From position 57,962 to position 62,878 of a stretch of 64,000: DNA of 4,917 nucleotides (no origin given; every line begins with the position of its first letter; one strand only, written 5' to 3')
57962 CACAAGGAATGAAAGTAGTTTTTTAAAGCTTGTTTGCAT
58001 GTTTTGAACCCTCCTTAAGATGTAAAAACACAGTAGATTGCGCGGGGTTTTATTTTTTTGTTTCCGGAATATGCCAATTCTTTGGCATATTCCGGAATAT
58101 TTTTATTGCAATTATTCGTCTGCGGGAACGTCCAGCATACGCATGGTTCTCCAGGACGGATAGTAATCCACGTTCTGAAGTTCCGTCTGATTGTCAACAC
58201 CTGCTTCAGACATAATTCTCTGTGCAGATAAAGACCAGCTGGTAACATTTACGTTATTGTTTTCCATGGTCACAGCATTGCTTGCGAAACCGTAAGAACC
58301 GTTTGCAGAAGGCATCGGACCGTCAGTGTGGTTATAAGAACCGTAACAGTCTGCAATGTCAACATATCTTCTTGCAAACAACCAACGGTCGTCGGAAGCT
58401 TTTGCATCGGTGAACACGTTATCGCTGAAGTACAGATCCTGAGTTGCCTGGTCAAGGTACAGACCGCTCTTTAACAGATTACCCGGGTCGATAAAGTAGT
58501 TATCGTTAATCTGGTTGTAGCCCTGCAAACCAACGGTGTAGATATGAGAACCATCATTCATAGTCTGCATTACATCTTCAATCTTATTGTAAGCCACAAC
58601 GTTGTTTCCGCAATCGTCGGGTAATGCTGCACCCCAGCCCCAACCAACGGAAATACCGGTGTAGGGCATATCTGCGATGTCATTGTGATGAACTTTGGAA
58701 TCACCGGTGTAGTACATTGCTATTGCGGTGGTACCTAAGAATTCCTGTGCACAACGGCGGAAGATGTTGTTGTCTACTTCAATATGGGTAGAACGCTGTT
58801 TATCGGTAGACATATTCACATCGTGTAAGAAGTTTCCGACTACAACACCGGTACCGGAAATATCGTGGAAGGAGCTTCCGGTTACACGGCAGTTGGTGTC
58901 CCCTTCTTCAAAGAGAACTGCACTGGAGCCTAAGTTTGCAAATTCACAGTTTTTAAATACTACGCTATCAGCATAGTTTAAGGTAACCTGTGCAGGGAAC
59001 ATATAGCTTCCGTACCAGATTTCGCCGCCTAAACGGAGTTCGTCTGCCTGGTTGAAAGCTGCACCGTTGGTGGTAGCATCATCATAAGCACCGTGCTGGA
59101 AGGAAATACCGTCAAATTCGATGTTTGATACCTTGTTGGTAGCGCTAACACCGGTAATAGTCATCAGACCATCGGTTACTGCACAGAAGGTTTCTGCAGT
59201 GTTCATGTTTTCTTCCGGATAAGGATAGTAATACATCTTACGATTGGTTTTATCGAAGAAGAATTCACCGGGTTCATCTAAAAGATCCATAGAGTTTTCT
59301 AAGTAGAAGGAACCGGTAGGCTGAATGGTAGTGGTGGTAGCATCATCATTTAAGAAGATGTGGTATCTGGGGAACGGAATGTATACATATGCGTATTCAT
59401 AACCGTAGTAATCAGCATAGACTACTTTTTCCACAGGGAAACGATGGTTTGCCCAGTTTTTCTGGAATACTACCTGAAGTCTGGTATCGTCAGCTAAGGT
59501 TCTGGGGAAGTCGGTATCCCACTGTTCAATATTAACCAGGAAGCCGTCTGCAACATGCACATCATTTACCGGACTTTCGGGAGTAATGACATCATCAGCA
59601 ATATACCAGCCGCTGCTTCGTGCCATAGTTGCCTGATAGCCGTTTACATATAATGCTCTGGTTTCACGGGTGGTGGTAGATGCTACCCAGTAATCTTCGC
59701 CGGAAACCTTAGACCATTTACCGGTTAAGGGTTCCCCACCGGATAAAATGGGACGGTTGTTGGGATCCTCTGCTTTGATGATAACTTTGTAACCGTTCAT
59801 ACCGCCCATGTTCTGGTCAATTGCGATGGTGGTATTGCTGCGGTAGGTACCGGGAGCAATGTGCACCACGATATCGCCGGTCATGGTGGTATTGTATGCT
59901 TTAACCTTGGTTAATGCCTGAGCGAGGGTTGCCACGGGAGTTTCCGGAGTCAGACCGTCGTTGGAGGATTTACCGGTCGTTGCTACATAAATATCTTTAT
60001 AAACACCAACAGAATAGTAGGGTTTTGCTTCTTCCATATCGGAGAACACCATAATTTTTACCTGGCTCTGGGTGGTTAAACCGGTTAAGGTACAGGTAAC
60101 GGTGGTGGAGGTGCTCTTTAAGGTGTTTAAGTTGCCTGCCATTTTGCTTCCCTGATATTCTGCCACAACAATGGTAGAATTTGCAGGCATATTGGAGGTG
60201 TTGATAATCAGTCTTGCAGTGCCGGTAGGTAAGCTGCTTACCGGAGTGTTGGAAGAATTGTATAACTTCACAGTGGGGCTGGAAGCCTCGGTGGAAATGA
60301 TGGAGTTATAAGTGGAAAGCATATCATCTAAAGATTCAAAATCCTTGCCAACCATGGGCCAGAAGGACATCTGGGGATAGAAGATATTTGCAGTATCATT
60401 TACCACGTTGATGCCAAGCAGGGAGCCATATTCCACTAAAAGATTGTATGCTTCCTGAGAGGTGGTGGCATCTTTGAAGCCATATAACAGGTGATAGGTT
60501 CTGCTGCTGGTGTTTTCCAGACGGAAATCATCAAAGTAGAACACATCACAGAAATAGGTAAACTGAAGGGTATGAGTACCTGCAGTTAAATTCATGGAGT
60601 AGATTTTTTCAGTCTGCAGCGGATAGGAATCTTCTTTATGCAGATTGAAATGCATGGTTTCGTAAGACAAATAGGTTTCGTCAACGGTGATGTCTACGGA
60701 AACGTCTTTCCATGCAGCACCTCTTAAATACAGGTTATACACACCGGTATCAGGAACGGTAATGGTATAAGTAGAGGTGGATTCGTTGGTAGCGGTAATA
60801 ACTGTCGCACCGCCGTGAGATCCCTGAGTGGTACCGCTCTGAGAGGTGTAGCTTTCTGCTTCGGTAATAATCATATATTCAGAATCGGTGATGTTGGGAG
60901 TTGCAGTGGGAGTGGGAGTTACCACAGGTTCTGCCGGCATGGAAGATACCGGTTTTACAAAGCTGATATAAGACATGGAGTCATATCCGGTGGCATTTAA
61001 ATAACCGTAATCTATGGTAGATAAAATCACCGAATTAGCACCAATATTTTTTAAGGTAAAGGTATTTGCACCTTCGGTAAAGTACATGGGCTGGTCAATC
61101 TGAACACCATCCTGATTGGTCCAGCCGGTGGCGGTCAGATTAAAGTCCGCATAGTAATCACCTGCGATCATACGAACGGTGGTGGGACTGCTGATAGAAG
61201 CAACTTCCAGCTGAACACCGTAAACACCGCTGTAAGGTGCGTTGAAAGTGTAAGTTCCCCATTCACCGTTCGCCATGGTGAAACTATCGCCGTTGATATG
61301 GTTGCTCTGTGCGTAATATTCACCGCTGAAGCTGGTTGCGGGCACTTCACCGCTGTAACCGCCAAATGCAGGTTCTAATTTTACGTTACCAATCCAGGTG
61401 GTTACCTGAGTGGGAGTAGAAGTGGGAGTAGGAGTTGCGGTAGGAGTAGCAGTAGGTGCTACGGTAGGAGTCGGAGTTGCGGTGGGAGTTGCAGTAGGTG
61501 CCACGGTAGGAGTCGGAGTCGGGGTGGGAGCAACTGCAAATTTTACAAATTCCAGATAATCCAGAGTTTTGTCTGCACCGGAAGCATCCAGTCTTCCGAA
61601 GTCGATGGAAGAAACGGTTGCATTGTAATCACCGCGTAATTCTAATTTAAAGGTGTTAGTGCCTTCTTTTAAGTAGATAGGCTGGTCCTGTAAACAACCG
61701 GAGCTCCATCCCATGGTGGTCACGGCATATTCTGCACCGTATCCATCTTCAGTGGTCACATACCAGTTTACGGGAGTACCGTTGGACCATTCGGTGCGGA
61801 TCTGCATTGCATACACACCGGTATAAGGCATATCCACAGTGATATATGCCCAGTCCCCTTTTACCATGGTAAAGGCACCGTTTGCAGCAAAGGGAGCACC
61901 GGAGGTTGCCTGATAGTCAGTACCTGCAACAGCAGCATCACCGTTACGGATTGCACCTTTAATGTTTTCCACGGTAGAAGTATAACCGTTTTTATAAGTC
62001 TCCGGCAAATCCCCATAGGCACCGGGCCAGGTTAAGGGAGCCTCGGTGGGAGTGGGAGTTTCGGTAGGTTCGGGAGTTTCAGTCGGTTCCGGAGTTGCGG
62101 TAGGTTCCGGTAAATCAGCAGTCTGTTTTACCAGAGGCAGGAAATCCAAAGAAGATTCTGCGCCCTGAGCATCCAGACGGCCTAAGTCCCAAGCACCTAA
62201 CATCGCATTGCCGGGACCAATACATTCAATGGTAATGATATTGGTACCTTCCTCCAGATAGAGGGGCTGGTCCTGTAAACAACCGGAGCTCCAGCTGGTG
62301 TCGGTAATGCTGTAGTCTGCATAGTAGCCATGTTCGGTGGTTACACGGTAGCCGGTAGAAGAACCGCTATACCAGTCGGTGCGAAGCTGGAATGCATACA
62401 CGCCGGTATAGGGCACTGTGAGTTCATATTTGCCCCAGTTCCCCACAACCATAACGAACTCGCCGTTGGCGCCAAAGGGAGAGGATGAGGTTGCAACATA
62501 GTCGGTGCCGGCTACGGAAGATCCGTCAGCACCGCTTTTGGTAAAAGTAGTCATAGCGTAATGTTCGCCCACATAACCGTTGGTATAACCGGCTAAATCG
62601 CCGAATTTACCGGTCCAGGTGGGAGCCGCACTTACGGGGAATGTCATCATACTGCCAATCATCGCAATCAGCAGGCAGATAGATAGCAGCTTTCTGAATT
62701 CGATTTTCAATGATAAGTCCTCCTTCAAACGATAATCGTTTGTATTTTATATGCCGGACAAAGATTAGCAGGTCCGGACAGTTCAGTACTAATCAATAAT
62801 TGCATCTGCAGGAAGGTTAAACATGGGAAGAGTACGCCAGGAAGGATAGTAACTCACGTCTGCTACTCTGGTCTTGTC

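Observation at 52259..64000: Three tandem giant paralogs share a beta-helix 'business end' but carry swapped N-terminal CBM-like arrays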

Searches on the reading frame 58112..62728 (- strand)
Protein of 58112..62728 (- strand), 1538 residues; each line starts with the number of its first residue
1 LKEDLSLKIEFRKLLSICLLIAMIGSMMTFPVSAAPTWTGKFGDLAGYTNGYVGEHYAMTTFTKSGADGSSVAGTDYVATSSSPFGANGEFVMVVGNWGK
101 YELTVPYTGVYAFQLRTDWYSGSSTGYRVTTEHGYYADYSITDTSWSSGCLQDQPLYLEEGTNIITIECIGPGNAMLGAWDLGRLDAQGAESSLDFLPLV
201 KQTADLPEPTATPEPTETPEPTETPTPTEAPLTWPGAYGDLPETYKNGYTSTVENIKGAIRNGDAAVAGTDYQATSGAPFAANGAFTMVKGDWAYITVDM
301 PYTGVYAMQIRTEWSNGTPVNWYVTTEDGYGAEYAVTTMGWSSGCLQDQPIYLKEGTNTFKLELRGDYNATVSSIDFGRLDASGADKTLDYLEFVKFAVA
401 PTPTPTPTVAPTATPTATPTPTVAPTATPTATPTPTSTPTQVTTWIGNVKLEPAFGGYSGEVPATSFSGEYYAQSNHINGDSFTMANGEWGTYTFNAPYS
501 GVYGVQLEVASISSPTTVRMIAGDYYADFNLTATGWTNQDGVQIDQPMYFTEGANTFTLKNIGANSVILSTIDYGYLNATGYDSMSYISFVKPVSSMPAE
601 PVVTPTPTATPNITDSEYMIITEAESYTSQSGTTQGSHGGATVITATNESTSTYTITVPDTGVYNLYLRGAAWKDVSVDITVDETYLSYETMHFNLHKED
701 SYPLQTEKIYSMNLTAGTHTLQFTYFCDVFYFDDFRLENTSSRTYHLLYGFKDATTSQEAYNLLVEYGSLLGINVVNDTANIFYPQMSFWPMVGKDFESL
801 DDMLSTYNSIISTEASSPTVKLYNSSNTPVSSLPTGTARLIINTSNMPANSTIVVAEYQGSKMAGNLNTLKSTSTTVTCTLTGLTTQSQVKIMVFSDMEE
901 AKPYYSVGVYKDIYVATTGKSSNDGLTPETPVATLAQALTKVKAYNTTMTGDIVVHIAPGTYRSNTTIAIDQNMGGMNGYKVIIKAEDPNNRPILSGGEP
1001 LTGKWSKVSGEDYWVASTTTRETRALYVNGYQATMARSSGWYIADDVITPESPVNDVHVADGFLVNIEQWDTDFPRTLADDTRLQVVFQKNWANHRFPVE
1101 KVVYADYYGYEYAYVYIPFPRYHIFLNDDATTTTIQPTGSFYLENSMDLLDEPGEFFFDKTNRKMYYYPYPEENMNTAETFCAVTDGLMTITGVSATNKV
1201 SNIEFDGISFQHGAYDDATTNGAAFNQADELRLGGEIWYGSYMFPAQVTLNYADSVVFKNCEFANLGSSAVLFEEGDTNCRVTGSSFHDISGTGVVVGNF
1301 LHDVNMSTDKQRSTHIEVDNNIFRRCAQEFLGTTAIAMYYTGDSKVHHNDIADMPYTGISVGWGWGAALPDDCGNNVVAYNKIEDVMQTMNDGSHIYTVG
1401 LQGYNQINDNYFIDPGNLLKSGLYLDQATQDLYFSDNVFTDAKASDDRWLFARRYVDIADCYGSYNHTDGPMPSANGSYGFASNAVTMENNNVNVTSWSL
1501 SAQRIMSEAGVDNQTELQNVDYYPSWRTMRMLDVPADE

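Call 6: search_protein_families(library=pfam, proteins=[window:58112-62728:-], max_evalue=0.1)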
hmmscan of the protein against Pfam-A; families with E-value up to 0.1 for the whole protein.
window:58112-62728:- (1538 aa): 3 families
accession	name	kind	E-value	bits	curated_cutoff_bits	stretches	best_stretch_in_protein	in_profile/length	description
PF13229.12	Beta_helix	-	5.8e-10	39.5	25.9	2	1250-1439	5-158/158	Right handed beta helix region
PF21231.2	GH141_M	-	4.8e-08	33.5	27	1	1137-1169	123-155/156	GH141 insertion domain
PF18411.6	Annexin_2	-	0.034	14.8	25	0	732-782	4-53/93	Annexin-like domain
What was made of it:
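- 58115..60004 (-): p2 GH141 catalytic module. Pfam Beta_helix 39.5 bits and GH141_M 33.5 bits (call 6).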

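Call 7: search_protein_families(library=ncbifam, proteins=[window:58112-62728:-], max_evalue=0.1)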
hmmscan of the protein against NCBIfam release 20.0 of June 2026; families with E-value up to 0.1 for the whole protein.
window:58112-62728:- (1538 aa): 1 family
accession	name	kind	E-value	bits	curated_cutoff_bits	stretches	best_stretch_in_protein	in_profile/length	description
NF052345.1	S_layer_anammox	exception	9.1e-06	23.3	1400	1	402-537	1271-1397/1596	Kustd1514 family S-layer glycoprotein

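Call 12: find_encoding_contigs(protein=window:58112-62650:-, flank=10000, max_places=6)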
Protein window:58112-62650:- (1512 aa): no gene with exactly this product is on record in the collection.
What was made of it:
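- Tried and rejected: First look-up of p2 from an ATG-start guess (window:58112-62650) found nothing (call 12).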

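Call 53: find_encoding_contigs(protein=window:58115-62710:-, flank=10000, max_places=3)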
Protein seq(1532 aa) (1532 aa): 5 contigs read that carry it; 3 places shown.
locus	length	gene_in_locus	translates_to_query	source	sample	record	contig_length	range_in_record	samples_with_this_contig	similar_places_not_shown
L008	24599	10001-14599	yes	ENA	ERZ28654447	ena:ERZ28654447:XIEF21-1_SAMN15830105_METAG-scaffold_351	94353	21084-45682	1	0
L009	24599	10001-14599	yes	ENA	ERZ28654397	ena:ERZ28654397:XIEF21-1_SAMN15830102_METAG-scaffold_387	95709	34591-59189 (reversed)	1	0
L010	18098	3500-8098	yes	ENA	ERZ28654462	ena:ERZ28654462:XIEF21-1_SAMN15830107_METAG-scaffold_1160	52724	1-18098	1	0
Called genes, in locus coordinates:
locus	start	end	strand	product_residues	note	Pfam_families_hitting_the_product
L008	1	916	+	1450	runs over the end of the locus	-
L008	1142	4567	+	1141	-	-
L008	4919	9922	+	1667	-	PF21231:GH141_M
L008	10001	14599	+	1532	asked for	-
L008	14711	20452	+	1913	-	PF22842:Pel9A-like_beta_helix (weak), PF21231:GH141_M, PF13229:Beta_helix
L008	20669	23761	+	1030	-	PF13205:Big_5 (weak), PF00395:SLH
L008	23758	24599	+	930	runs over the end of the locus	-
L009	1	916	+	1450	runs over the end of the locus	-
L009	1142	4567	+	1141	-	-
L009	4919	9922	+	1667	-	PF21231:GH141_M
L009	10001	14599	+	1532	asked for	-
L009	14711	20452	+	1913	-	PF22842:Pel9A-like_beta_helix (weak), PF21231:GH141_M, PF13229:Beta_helix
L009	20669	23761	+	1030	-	PF13205:Big_5 (weak), PF00395:SLH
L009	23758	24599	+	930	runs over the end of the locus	-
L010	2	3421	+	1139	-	?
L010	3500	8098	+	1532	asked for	-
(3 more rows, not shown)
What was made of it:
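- Tried and rejected: The recorded gene starts at TTG 62710 (call 53).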

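Call 74: search_protein_families(library=pfam, proteins=[L008:1142-4567:+], max_evalue=0.01)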
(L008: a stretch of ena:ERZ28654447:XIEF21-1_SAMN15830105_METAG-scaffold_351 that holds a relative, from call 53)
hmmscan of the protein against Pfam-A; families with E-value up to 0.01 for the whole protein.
L008:1142-4567:+ (1141 aa): 0 families

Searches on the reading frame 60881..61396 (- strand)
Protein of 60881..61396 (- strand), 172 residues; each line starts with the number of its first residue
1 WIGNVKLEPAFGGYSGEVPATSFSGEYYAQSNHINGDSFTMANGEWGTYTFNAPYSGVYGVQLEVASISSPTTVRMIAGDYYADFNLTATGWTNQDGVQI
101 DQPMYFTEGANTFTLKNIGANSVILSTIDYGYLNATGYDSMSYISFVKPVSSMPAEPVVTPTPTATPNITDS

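Call 26: search_protein_families(library=pfam, proteins=[window:60881-61396:-], max_evalue=10)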
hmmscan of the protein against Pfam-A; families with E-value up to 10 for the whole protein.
seq(172 aa): 1 family
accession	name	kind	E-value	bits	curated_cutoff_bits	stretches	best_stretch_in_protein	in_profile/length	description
PF23157.1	DUF7055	-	0.14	12.4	27.6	1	96-125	36-65/66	Domain of unknown function (DUF7055)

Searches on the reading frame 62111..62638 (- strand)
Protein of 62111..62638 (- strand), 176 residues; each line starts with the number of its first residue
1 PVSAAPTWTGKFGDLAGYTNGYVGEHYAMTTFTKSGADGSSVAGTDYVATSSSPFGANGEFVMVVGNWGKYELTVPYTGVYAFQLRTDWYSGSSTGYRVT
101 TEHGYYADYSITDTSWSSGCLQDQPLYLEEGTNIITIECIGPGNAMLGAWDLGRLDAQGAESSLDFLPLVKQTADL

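Call 26: search_protein_families(library=pfam, proteins=[window:62111-62638:-], max_evalue=10)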
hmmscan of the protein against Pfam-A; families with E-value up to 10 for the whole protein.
seq(176 aa): 0 families

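Call 64: predict_structure(alignment_id=A4)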
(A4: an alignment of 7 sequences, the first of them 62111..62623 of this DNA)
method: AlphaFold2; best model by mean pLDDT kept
length: 171 residues; sequences in the alignment: 7
mean_pLDDT: 59.5   pTM: 0.64
mean pLDDT of the five models: 59.5, 53.9, 53.5, 53.0, 52.6
residues with pLDDT >= 90: 0; 70-90: 70; 50-70: 36; < 50: 65
segments of 3 or more residues with pLDDT < 50: 1-21, 38-53, 113-118, 152-171
pLDDT, mean of each block of 10 residues (from residue 1): 25 36 60 51 37 62 80 73 69 84 75 49 81 84 69 43 36 33
secondary structure, 60 per line:
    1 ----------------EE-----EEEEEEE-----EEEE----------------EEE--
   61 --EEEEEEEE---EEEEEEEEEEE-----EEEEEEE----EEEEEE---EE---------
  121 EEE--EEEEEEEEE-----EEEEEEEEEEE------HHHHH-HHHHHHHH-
elements in order: E24-30 E36-39 E56-58 E63-70 E74-84 E90-96 E101-106 E121-123 E126-134 E140-150 H157-161 H163-170

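Call 68: fold_search(model_id=the predicted structure, library=pdb)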
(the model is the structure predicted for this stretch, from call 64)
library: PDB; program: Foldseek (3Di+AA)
matches with E <= 10: 1289; with E <= 0.001: 12
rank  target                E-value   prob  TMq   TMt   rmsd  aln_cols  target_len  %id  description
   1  5la2_A                3.8e-04  1.00  0.44  0.18  13.2       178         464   15  The mechanism by which arabinoxylanases can recognise highly decorated xylans (released 2016-08-31)
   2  2cdp_A                4.2e-04  1.00  0.40  0.48   9.3       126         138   21  Structure of a CBM6 in complex with neoagarohexaose (released 2006-02-08)
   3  5lf2_A                5.2e-04  1.00  0.50  0.30   6.7       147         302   12  Crystal structure of laminin beta2 LE5-LF-LE6 (released 2016-07-27)
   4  2w46_A                5.5e-04  1.00  0.45  0.54   8.9       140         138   12  CBM35 from Cellvibrio japonicus Abf62 (released 2009-01-27)
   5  2w47_A                5.8e-04  1.00  0.41  0.51   4.4       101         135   17  Clostridium thermocellum CBM35 in complex with delta-4,5- anhydrogalacturonic acid (released 2009-01-27)
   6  5lf2_B                6.4e-04  1.00  0.50  0.30   6.5       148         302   11  Crystal structure of laminin beta2 LE5-LF-LE6 (released 2016-07-27)
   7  2cdp_C                6.4e-04  1.00  0.37  0.48   6.1       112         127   23  Structure of a CBM6 in complex with neoagarohexaose (released 2006-02-08)
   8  5la0                  6.4e-04  1.00  0.47  0.19  15.2       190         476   16  The mechanism by which arabinoxylanases can recognise highly decorated xylans (released 2016-08-31)
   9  9m0b_A                6.4e-04  1.00  0.39  0.10  14.7       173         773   17  Crystal structure of alpha-agarase AGA from Catenovulum maritimum (released 2026-03-04)
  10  2cdo_C                7.1e-04  1.00  0.38  0.46   6.5       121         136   21  structure of agarase carbohydrate binding module in complex with neoagarohexaose (released 2006-02-16)
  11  3wnp_A                7.1e-04  1.00  0.38  0.12   7.0       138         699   17  D308A, F268V, D469Y, A513V, and Y515S quintuple mutant of Bacillus circulans T-3040 cycloisomaltooligosaccharide gluca (released 2014-02-05)
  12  3wnk                  9.8e-04  1.00  0.40  0.12   7.3       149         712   15  Crystal Structure of Bacillus circulans T-3040 cycloisomaltooligosaccharide glucanotransferase (released 2014-02-05)
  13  2y8k                  1.0e-03  1.00  0.40  0.15   9.8       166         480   14  Structure of CtGH5-CBM6, an arabinoxylan-specific xylanase. (released 2011-02-16)
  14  6ueh                  1.1e-03  1.00  0.44  0.17   3.5       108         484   14  Crystal structure of a ruminal GH26 endo-beta-1,4-mannanase (released 2020-03-11)
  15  9pnk_B                1.1e-03  1.00  0.43  0.16   7.8       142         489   15  Crystal structure of the GH29-like fucosidase FucWf4 in complex with fucose (released 2025-11-05)
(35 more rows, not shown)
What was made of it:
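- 60893..62623 (-): p2 array of three B-type repeats (62111-62623, 61541-62017, 60893-61396) separated by Pro/Thr linkers. The AF2 model of repeat 1 has pLDDT 59.5, and its PDB fold hits are CBM6/35/36/61 (calls 64, 68).
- Closest known: CBM35 / CBM6 carbohydrate-binding modules. Same: Its best PDB fold matches are CBM6 and CBM35 (call 68).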
